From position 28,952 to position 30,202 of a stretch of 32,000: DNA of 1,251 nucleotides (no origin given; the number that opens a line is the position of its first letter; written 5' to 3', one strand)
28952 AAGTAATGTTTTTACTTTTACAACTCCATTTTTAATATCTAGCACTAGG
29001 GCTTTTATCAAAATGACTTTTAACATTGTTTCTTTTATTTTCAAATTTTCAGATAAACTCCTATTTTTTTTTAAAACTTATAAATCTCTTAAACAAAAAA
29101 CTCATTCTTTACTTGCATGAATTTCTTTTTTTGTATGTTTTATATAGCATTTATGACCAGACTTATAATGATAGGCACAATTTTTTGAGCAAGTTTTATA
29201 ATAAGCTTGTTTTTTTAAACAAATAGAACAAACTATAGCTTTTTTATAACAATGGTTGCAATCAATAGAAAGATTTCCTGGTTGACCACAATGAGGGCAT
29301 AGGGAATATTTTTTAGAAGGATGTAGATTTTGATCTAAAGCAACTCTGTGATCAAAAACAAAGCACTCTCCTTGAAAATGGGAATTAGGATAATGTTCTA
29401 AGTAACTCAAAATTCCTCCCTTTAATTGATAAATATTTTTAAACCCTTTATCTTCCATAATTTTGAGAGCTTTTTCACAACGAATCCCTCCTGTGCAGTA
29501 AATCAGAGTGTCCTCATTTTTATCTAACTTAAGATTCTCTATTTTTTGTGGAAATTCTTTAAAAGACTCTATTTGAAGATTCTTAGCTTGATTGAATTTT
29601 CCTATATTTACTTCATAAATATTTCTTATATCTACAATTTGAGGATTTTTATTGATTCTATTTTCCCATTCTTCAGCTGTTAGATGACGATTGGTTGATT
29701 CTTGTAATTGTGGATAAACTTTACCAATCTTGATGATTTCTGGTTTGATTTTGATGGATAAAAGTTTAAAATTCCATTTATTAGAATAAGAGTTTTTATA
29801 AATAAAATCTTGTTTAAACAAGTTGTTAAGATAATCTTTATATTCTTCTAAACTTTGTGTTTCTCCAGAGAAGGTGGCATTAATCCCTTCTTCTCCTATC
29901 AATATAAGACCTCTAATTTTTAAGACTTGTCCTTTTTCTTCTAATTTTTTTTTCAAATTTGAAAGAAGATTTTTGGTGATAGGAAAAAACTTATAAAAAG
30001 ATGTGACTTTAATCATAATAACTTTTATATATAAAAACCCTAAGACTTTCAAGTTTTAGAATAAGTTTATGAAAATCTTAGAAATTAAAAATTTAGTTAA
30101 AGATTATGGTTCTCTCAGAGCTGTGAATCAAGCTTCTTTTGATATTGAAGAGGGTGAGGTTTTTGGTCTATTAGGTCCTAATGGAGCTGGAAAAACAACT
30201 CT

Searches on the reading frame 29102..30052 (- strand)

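Call 57: search_protein_families(library=pfam, proteins=[window:29102-30052:-], max_evalue=0.001)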
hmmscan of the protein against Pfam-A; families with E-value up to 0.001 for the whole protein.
window:29102-30052:- (316 aa): 3 families
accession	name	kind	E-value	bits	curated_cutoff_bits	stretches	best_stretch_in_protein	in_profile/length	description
PF17773.7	UPF0176_N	-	1.4e-19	70.7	26.2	1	15-106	2-92/92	UPF0176 acylphosphatase like domain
PF00581.25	Rhodanese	-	1.1e-12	48.7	22.2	1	125-218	1-100/102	Rhodanese-like domain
PF12368.13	Rhodanese_C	-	1e-09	39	26.9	1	227-293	1-66/66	Rhodanase C-terminal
